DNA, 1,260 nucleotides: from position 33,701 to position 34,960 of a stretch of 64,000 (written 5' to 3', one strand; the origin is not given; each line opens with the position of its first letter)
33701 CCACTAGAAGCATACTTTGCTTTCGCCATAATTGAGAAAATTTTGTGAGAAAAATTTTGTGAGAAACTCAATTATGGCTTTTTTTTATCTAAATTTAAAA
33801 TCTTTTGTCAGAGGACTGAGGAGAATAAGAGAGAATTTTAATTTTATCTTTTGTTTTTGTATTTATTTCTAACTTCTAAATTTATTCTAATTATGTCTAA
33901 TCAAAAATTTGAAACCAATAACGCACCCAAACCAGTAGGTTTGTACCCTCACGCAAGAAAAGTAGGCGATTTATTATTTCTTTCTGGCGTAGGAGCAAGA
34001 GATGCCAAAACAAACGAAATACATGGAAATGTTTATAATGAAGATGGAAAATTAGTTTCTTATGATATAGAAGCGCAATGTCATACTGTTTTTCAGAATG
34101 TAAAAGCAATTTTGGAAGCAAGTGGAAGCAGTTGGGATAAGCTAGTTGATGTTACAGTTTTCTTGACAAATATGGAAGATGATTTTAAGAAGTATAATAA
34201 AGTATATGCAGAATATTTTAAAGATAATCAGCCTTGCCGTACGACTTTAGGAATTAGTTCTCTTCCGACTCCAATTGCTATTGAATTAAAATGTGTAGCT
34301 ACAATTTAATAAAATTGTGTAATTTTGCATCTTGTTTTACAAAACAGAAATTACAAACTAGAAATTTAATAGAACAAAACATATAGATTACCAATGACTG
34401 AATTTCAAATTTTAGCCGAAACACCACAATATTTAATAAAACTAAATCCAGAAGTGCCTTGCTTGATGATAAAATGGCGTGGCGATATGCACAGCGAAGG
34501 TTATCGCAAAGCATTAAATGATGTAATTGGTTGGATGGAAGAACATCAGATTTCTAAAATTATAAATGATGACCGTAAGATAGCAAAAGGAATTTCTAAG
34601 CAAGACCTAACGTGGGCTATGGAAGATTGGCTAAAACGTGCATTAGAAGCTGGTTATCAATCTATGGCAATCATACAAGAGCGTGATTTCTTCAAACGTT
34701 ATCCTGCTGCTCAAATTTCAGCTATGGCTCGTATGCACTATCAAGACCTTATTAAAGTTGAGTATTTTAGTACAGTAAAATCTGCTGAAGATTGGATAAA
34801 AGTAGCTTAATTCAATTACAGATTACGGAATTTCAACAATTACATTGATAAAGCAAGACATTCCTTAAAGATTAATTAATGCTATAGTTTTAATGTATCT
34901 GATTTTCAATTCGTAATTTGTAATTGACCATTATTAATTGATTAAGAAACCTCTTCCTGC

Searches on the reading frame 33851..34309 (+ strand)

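Call 24: search_protein_families(library=pfam, proteins=[window:33851-34309:+], max_evalue=0.01)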
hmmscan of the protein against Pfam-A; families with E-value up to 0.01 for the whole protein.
window:33851-34309:+ (152 aa): 1 family
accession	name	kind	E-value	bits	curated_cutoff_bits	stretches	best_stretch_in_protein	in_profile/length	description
PF01042.26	Ribonuc_L-PSP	-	5.5e-29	101.1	27.3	1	23-151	2-120/121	Endoribonuclease L-PSP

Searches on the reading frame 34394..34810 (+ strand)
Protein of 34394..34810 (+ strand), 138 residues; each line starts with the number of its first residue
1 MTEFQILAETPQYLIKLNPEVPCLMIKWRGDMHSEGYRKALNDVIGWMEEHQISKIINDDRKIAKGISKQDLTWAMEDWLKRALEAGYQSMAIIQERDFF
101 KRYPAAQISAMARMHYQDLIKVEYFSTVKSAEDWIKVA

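Call 24: search_protein_families(library=pfam, proteins=[window:34394-34810:+], max_evalue=0.01)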
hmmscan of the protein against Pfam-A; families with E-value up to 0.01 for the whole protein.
window:34394-34810:+ (138 aa): 1 family
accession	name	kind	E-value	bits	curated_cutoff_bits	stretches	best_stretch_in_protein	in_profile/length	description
PF11964.13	SpoIIAA-like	-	0.00016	22.8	25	1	25-136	3-106/106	SpoIIAA-like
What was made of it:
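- A weak, sub-threshold SpoIIAA-like ORF lies at 34394..34810 (call 24).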

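Call 62: search_protein_families(library=ncbifam, proteins=[window:34394-34810:+], max_evalue=0.1)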
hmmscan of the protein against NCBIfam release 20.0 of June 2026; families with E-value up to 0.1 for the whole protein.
window:34394-34810:+ (138 aa): 0 families
